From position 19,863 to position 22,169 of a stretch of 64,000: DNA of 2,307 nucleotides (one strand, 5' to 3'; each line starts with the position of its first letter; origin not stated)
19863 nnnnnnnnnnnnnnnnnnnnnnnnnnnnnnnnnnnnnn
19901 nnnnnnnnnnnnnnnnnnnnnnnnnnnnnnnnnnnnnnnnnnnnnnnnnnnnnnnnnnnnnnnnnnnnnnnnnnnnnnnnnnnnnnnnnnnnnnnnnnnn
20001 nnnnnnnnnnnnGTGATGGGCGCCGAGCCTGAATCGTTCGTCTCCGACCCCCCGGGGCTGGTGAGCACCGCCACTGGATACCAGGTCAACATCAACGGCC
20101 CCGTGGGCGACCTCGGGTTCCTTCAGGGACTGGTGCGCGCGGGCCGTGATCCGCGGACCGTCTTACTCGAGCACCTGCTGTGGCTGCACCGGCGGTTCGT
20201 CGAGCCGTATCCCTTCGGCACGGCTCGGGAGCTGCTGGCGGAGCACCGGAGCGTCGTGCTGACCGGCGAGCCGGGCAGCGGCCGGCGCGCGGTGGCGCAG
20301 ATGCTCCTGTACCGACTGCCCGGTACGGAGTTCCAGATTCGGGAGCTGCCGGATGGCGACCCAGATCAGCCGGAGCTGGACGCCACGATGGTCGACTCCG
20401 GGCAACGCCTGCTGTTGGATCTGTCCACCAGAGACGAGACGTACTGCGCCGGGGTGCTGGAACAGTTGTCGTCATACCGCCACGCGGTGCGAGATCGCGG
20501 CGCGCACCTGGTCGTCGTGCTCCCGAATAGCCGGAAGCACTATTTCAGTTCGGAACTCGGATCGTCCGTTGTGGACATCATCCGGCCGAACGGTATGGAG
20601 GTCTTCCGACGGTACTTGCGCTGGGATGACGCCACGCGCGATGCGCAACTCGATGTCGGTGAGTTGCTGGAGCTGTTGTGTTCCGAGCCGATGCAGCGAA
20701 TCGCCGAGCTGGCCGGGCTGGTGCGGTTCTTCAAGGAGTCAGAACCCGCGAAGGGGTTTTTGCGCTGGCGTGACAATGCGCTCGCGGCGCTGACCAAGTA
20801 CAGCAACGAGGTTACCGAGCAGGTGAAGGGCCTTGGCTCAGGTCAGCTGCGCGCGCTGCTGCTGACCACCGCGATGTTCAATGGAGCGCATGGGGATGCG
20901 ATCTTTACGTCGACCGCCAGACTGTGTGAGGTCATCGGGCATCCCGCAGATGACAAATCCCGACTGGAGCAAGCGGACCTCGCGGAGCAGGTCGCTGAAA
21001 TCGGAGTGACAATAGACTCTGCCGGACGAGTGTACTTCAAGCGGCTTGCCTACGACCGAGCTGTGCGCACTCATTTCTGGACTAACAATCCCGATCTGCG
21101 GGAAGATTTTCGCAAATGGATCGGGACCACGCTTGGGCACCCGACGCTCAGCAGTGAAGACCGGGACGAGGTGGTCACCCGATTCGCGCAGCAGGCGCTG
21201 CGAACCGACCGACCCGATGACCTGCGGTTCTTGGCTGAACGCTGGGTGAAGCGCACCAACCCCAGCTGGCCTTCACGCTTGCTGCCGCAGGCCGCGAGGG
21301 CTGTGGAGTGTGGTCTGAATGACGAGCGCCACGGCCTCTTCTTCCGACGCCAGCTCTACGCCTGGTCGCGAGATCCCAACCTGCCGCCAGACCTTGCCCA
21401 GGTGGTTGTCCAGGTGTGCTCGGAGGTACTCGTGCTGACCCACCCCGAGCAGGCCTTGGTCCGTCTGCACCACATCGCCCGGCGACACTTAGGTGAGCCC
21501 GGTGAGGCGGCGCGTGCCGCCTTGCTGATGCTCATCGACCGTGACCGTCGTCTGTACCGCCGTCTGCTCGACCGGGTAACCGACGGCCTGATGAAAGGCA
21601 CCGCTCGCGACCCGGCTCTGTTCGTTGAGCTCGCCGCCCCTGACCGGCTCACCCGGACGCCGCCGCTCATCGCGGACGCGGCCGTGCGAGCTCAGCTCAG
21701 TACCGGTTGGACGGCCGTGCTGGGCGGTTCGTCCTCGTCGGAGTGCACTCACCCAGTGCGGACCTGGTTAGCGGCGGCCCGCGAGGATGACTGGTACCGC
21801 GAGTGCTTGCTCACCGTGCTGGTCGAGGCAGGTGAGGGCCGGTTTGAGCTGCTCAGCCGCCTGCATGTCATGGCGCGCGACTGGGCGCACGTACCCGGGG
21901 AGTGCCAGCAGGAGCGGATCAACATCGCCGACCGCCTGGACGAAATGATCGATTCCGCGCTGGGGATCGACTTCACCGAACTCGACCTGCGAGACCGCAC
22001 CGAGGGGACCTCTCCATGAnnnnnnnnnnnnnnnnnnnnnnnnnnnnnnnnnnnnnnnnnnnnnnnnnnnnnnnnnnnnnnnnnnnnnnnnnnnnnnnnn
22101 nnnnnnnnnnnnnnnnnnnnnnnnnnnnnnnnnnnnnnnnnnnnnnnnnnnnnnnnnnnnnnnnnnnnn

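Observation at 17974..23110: Four-gene coupled operon XRE/TPR - TIR - degenerate P-loop protein - 2-TM protein: candidate novel defence or conflict system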

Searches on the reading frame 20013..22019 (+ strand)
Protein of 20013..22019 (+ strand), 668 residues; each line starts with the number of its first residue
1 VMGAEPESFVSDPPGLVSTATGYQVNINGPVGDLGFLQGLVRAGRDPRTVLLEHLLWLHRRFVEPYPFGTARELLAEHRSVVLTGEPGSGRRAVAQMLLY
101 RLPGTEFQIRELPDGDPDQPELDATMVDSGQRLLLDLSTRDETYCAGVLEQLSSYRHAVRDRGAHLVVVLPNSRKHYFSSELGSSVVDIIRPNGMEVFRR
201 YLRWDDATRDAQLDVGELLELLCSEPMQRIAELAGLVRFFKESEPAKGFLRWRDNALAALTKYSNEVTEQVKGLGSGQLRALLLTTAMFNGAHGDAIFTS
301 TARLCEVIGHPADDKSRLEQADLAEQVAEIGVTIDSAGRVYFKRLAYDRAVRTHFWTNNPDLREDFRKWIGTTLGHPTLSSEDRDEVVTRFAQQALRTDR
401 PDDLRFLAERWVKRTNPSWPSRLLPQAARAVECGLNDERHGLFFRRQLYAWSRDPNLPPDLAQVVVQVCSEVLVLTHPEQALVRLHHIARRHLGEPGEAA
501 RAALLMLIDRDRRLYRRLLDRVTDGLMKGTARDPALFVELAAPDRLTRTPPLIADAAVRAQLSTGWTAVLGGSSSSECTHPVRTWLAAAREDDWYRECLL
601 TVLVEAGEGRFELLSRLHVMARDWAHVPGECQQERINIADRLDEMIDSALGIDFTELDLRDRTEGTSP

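Call 8: search_protein_families(library=pfam, proteins=[window:20013-22019:+], max_evalue=1)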
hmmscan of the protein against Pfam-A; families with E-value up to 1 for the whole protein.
window:20013-22019:+ (668 aa): 4 families
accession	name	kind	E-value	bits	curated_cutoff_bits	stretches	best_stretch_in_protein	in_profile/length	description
PF20720.3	nSTAND3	-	1.8e-07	31.4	27.2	1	62-112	1-51/155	Novel STAND NTPase 3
PF13401.12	AAA_22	-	0.012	16.4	27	0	78-107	5-36/130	AAA domain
PF07728.20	AAA_5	-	0.13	12.7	22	1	81-110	2-31/139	AAA domain (dynein-related subfamily)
PF13191.12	AAA_16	-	0.17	12.8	32.6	0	79-105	25-51/167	AAA ATPase domain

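Call 9: search_protein_families(library=padloc, proteins=[window:20013-22019:+], max_evalue=1)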
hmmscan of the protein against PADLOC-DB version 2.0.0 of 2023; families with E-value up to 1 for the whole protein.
window:20013-22019:+ (668 aa): 1 family
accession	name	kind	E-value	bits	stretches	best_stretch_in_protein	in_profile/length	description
PDLC05079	PDC-S73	-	0.00092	16.1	1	59-109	172-222/752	-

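Call 10: search_protein_families(library=ncbifam, proteins=[window:20013-22019:+], max_evalue=1)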
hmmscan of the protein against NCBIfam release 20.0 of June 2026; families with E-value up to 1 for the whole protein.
window:20013-22019:+ (668 aa): 0 families

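Call 14: find_homologous_proteins(query=window:20013-22019:+)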
Query window:20013-22019:+ (668 aa): 100 proteins with E <= 0.001 among 8000 candidates.
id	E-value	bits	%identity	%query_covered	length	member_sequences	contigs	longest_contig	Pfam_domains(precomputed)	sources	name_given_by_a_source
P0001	0.0e+0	1284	99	85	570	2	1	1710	-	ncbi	ncbi:MAG: hypothetical protein ACRDQZ_26400, partial [Mycobacteriales bacterium]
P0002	0.0e+0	1026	74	100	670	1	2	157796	PF20720.4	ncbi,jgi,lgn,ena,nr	ncbi:MAG: hypothetical protein JO364_07820 [Pseudonocardiales bacterium]|nr:hypothetical protein [Ps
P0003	1.2e-294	997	71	100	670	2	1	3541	PF20720.4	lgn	-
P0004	1.8e-290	983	70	100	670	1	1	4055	PF20720.4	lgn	-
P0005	1.3e-284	964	70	100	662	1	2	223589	PF20720.4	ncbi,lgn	ncbi:MAG: hypothetical protein ACRDSR_02825 [Pseudonocardiaceae bacterium]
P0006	3.6e-277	939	68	100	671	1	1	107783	PF20720.4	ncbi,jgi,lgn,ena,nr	ncbi:MAG: hypothetical protein JO115_11950 [Pseudonocardiales bacterium]|nr:hypothetical protein [Ps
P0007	2.0e-267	907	67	100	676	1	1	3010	PF20720.4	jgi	jgi:hypothetical protein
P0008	7.1e-267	905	66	100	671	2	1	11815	PF20720.4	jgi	jgi:hypothetical protein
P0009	1.0e-258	878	64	100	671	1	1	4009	-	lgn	-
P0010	1.9e-257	874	64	100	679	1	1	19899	PF20720.4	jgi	jgi:hypothetical protein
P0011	4.7e-255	866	64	100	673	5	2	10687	PF20720.4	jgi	jgi:hypothetical protein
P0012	8.2e-251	852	64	100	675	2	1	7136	PF20720.4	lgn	-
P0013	4.6e-249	846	63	100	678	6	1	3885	PF20720.4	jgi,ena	-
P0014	1.6e-247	841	63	100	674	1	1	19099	PF20720.4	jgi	jgi:hypothetical protein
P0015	1.9e-247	841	63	100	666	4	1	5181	PF20720.4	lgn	-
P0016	1.8e-246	838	63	100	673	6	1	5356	PF20720.4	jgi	jgi:hypothetical protein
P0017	5.6e-246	836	63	100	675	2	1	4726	PF20720.4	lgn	-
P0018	1.8e-243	828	61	100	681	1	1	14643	PF20720.4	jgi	jgi:hypothetical protein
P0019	1.4e-240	818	62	100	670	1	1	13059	PF20720.4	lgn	-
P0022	6.8e-220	750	58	100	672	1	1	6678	PF20720.4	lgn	-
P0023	7.9e-217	740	58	100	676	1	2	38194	PF20720.4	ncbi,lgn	ncbi:MAG: hypothetical protein ACRD0K_02235 [Egibacteraceae bacterium]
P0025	3.5e-211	721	58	100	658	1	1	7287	PF20720.4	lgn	-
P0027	8.2e-210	717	57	100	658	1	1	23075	PF20720.4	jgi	jgi:hypothetical protein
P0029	4.4e-204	698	56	100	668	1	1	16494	PF20720.4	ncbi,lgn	-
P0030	1.0e-203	696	56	99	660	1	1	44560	PF20720.4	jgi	jgi:hypothetical protein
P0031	2.7e-203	695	59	93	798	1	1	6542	PF13676.12,PF20720.4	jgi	jgi:hypothetical protein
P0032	1.0e-202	693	58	90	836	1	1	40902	PF20720.4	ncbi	-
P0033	2.2e-200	685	55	98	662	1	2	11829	PF20720.4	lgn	-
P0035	4.8e-195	668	53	100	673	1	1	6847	PF20720.4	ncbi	ncbi:MAG: hypothetical protein ACRDTC_04415 [Pseudonocardiaceae bacterium]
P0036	2.0e-194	666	53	100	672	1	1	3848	PF20720.4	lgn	-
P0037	1.3e-192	660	53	98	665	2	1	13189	PF20720.4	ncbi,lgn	ncbi:MAG: hypothetical protein ACRDYX_15310 [Egibacteraceae bacterium]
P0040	2.1e-143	497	69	53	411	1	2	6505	PF20720.4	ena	-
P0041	4.3e-143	496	46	98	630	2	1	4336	PF20720.4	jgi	jgi:hypothetical protein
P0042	9.9e-141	488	65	57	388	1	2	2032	PF20720.4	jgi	jgi:hypothetical protein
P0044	1.6e-135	471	43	98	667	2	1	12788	PF20720.4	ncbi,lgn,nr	ncbi:MAG TPA: hypothetical protein VHW44_28765 [Pseudonocardiaceae bacterium]|nr:hypothetical protei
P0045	2.0e-132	461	43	97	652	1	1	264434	PF20720.4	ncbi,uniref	ncbi:hypothetical protein ACFZCY_29785 [Streptomyces sp. NPDC007983]|uniref:hypothetical protein n=1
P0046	3.3e-132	460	45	90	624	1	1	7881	PF20720.4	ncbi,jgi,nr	ncbi:MAG TPA: hypothetical protein VH333_24120 [Pseudonocardiaceae bacterium]|jgi:hypothetical prote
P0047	5.8e-129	449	43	97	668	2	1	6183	PF20720.4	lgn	-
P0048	4.7e-128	446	42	97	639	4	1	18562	PF20720.4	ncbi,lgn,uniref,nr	ncbi:hypothetical protein [Amycolatopsis sp.]|uniref:nSTAND3 domain-containing NTPase n=1 Tax=Amycol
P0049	8.8e-128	446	42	95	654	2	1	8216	PF20720.4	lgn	-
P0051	4.1e-127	443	43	97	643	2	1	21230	PF20720.4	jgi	-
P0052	2.8e-126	441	42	95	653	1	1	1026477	PF20720.4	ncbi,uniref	ncbi:hypothetical protein [Streptomyces sp. NPDC021212]|uniref:hypothetical protein n=1 Tax=Streptom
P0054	9.5e-126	439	42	97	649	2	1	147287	PF20720.4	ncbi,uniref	ncbi:hypothetical protein [Streptomyces sp. NPDC037389]|uniref:hypothetical protein n=1 Tax=Streptom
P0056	6.3e-123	429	42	96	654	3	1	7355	PF20720.4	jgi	-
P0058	4.5e-117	410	41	92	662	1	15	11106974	PF20720.4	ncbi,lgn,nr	ncbi:hypothetical protein SAZ11_48665 [Streptomyces sp. FXJ1.4098]|nr:hypothetical protein [Streptom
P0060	8.7e-116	406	41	97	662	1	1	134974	PF20720.4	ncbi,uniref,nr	ncbi:hypothetical protein [Streptomyces rhizosphaericus]|uniref:Uncharacterized protein n=1 Tax=Stre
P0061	2.3e-115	404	40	97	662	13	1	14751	PF20720.4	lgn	-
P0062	3.5e-115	404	41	97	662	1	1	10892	PF20720.4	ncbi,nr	ncbi:hypothetical protein JBE27_02730 [Streptomyces albiflaviniger]|nr:hypothetical protein [Strepto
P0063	8.2e-115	403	40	97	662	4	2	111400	PF20720.4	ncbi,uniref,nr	ncbi:hypothetical protein [Streptomyces javensis]|uniref:ATP-binding protein n=1 Tax=Streptomyces ja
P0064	3.7e-114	400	41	96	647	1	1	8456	PF20720.4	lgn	-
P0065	1.2e-112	395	40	93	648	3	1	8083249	PF20720.4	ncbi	ncbi:hypothetical protein [Streptomyces armeniacus]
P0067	3.2e-112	394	38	97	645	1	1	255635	PF20720.4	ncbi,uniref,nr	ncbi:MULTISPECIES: ABC transporter substrate-binding protein [Streptomyces]|uniref:nSTAND3 domain-co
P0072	4.2e-106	374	41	87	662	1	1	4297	PF20720.4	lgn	-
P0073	1.6e-103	365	39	86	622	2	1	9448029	PF20720.4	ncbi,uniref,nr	ncbi:hypothetical protein [Streptomyces sp. Act143]|uniref:nSTAND3 domain-containing NTPase n=1 Tax=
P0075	4.8e-98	347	36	92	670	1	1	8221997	PF20720.4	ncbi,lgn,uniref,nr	ncbi:ABC transporter substrate-binding protein [Streptomyces sp. NBC_01808]|uniref:ABC transporter s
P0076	2.1e-97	345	38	97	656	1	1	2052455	PF20720.4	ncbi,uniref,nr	ncbi:hypothetical protein HS041_14700 [Planomonospora sp. ID67723]|uniref:hypothetical protein n=1 T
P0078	2.8e-95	338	38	86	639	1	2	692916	PF20720.4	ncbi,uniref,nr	ncbi:hypothetical protein GCM10022403_015710 [Streptomyces coacervatus]|uniref:Novel STAND NTPase 3 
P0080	6.3e-95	337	37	97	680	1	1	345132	PF20720.4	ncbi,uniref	ncbi:ABC transporter substrate-binding protein [Streptomyces sp. MAR4 CNX-425]|uniref:ABC transporte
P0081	3.5e-94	334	35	92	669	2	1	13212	PF20720.4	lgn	-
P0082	5.6e-94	334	34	99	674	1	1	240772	PF20720.4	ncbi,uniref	ncbi:ABC transporter substrate-binding protein [Streptomyces sp. B22F1]|uniref:nSTAND3 domain-contai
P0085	4.1e-92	328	35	97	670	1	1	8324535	PF20720.4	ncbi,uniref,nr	ncbi:ABC transporter substrate-binding protein [Streptomyces sp. WAC 06738]|uniref:ABC transporter s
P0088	6.0e-89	317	38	86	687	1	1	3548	PF20720.4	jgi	jgi:hypothetical protein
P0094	3.9e-75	272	33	90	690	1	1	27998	PF20720.4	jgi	-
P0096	9.8e-72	260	33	91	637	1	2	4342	PF20720.4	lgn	-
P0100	5.0e-56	208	33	73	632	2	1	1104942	-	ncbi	ncbi:hypothetical protein GCM10009634_03840 [Saccharothrix xinjiangensis]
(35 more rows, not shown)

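Call 17: find_related_loci(query=A1, collection=genome_contigs, flank=8000)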
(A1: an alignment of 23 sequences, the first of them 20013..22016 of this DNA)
Query A1 (668 aa) in genome_contigs; peptide patterns used: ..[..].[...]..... (x = any residue, [..] = any of these).
312 stretches matched a pattern; 256 encode a relative of the query (tblastn E <= 1e-3); the best 80 are kept; 80 distinct loci.
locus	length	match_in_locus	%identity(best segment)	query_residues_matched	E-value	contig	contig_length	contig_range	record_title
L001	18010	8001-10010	74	1-667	0e+0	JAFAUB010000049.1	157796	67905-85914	MAG: Pseudonocardiales bacterium isolate CP_BM_ER_R9_27 BM_ER_R9_k147_1262946, whole genome shotgun sequence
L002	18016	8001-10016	68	1-668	0e+0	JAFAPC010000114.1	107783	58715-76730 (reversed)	MAG: Pseudonocardiales bacterium isolate CP_BM_ER_28 BM_ER_k147_10421083, whole genome shotgun sequence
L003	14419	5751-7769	64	2-668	0e+0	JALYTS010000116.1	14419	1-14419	MAG: Actinomycetota bacterium isolate LIV bin36 SD1462_NODE_767_length_14419_cov_5.414498, whole genome shotgun sequence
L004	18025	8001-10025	58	2-667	0e+0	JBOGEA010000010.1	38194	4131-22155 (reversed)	MAG: Egibacteraceae bacterium isolate SE1492_metabat2.bin.13 NODE_36_length_38194_cov_3.215147, whole genome shotgun seq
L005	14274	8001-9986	56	8-668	0e+0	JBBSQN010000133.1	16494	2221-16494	MAG: Mycobacteriales bacterium isolate LS6_sbin.9 LS6_sbin.9_K_1848247_L_16494_cov_38.0437, whole genome shotgun sequenc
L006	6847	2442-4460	53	1-667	0e+0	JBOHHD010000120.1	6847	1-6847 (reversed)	MAG: Pseudonocardiaceae bacterium isolate M3-B1_metabat2.bin.43 k127_66557, whole genome shotgun sequence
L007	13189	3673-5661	53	2-654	0e+0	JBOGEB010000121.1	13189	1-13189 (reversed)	MAG: Egibacteraceae bacterium isolate SD8052_metabat2.bin.1 NODE_127_length_13189_cov_23.987368, whole genome shotgun se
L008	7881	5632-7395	45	52-653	7e-134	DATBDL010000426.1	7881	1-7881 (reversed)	MAG TPA_asm: Pseudonocardiaceae bacterium isolate SMAG_U5810 k141_5462699, whole genome shotgun sequence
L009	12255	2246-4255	43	14-667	1e-133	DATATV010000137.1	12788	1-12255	MAG TPA_asm: Pseudonocardiaceae bacterium isolate SMAG_U5555 k141_705531, whole genome shotgun sequence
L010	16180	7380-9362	57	1-668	0e+0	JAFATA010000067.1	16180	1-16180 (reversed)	MAG: Pseudonocardiales bacterium isolate CP_BM_ER_R8_32 BM_ER_R8_k147_2054424, whole genome shotgun sequence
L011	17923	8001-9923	42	8-652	2e-127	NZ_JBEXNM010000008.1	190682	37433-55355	Streptomyces sp. NPDC003077 NPDC003077_30_H10.ctg-0008, whole genome shotgun sequence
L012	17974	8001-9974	40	10-668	2e-123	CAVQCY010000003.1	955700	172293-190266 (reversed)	MAG: uncultured Actinomycetota bacterium isolate MFD02416.bin.2.61 genome assembly, contig: contig_4470, whole genome sh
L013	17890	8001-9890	42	15-649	3e-120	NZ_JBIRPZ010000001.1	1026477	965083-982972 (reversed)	Streptomyces sp. NPDC021212 NPDC021212_153_H9.ctg-0001, whole genome shotgun sequence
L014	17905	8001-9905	42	8-653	2e-119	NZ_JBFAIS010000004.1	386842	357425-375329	Streptomyces sp. NPDC050617 NPDC050617_39_H2.ctg-0004, whole genome shotgun sequence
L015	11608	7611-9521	41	8-653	3e-118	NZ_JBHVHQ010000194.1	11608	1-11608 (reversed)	Streptomyces sp. NPDC057654 NPDC057654_384_E12.ctg-0194, whole genome shotgun sequence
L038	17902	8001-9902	39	8-653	5e-111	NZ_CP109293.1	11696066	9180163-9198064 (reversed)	Streptomyces sp. NBC_01622 chromosome, complete genome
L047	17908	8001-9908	40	8-653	4e-108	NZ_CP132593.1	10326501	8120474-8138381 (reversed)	Streptomyces sp. YU58 strain SX92 chromosome, complete genome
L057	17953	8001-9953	37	5-656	1e-105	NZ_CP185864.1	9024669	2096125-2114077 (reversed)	Saccharopolyspora spinosa NRRL 18395 chromosome, complete genome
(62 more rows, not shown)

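Call 35: search_solved_structures(query=A3, max_evalue=1)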
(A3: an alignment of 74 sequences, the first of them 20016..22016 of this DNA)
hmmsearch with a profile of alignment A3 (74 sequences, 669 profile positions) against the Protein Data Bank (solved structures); distinct sequences matched with E-value up to 1: 2.
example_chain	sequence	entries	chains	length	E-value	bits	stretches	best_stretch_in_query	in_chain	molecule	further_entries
1y63_A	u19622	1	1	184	0.011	17.4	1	77-196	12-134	Lmaj004144AAA protein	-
3n70_A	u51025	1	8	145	0.086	14.5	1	65-134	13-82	Transport activator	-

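Call 44: predict_structure(alignment_id=A3)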
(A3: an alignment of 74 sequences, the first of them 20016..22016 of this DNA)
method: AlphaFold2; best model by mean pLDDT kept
length: 667 residues; sequences in the alignment: 74
mean_pLDDT: 87.1   pTM: 0.84
mean pLDDT of the five models: 87.1, 85.4, 84.7, 84.3, 83.2
residues with pLDDT >= 90: 461; 70-90: 129; 50-70: 23; < 50: 54
segments of 3 or more residues with pLDDT < 50: 1-42, 656-667
pLDDT, mean of each block of 10 residues (from residue 1): 38 41 33 38 65 90 96 95 89 95 83 74 88 90 88 93 94 67 87 93 77 88 91 94 93 95 96 93 98 95 93 75 89 95 95 96 97 94 97 96 98 91 97 90 94 96 96 90 96 94 93 93 88 93 90 94 95 84 95 92 95 95 93 96 95 58 43
secondary structure, 60 per line:
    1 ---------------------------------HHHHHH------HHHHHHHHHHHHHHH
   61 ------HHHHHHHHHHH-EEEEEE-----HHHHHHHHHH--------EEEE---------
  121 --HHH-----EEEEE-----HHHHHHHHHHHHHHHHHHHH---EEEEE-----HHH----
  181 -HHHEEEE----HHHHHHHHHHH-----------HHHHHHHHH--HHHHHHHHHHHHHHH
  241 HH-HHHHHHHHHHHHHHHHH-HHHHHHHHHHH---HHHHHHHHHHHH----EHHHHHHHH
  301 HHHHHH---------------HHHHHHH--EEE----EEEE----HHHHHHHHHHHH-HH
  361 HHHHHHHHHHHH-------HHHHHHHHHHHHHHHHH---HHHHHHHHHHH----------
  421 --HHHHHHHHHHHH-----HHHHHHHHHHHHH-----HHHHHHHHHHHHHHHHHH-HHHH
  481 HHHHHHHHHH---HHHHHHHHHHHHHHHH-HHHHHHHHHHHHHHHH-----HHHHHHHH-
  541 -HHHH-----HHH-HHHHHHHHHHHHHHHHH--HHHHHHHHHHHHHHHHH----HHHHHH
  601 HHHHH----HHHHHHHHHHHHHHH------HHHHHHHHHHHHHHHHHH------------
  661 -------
elements in order: H34-39 H46-60 H67-77 E79-84 H90-99 E108-111 E131-135 H141-160 E164-168 E185-188 H193-203 H215-223 H226-242 H244-260 H262-272 H276-287 H293-306 H322-328 E331-333 E338-341 H346-357 H359-372 H380-396 H400-410 H423-434 H440-452 H458-475 H477-490 H494-509 H511-526 H532-539 H542-545 H555-571 H574-590 H595-605 H610-624 H631-648

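Call 47: fold_search(model_id=the predicted structure, library=pdb)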
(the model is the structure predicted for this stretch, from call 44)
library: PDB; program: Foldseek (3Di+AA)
matches with E <= 10: 1149; with E <= 0.001: 1
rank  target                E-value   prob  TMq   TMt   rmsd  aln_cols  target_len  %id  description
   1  6mfv_A                5.4e-04  0.99  0.16  0.16  19.5       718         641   11  Crystal structure of the Signal Transduction ATPase with Numerous Domains (STAND) protein with a tetratricopeptide rep (released 2019-02-20)
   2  8efv_C                2.3e-03  1.00  0.22  0.43  13.7       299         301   17  Structure of single homo-hexameric Holliday junction ATP-dependent DNA helicase RuvB motor (released 2023-05-10)
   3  8fdu_A                3.2e-03  0.94  0.18  0.13  32.1       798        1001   11  Engineered human dynein motor domain in the microtubule-unbound state with LIS1 complex in the buffer containing ATP-V (released 2023-06-21)
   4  8efy_C                3.6e-03  1.00  0.21  0.41  13.8       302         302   16  Structure of double homo-hexameric AAA+ ATPase RuvB motors (released 2023-05-10)
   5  5irl                  4.4e-03  0.95  0.17  0.16  24.9       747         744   12  Crystal structure of rabbit NOD2 SER mutant in an ADP-bound state (released 2016-06-29)
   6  8bob_C                5.0e-03  1.00  0.20  0.28  12.7       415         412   11  Structural basis for negative regulation of the maltose system (released 2023-10-18)
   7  5h7c_C                5.2e-03  0.99  0.16  0.24  18.1       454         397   11  Crystal structure of a repeat protein with two Protein A-DHR14 repeat modules (released 2017-06-28)
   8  8efv_F                5.6e-03  1.00  0.21  0.42  14.1       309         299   16  Structure of single homo-hexameric Holliday junction ATP-dependent DNA helicase RuvB motor (released 2023-05-10)
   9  8fdt_A                7.3e-03  0.80  0.16  0.06  32.4       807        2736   11  Engineered human dynein motor domain in the microtubule-unbound state with LIS1 complex in the buffer containing ATP-V (released 2023-06-21)
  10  1in8                  7.8e-03  1.00  0.22  0.43  14.6       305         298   17  THERMOTOGA MARITIMA RUVB T158V (released 2001-08-08)
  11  7q4o_A                7.8e-03  0.99  0.19  0.16  18.4       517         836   12  Substrate-bound A-like U2 snRNP (released 2022-03-30)
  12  9e0k                  8.4e-03  0.75  0.16  0.05  35.6       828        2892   14  Cryo-EM structure of human cytoplasmic dynein-1 in the presence of ATP (released 2025-07-09)
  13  7z8h                  9.4e-03  1.00  0.25  0.17  27.0       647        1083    9  Cytoplasmic dynein-1 motor domain AAA1, AAA2, and AAA3 subunits (released 2022-07-27)
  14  8dzz_A                9.8e-03  0.96  0.22  0.09  35.6       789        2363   12  Cryo-EM structure of chi dynein bound to Lis1 (released 2023-08-30)
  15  1j7k                  1.2e-02  1.00  0.22  0.44  15.2       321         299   16  THERMOTOGA MARITIMA RUVB P216G MUTANT (released 2001-08-08)
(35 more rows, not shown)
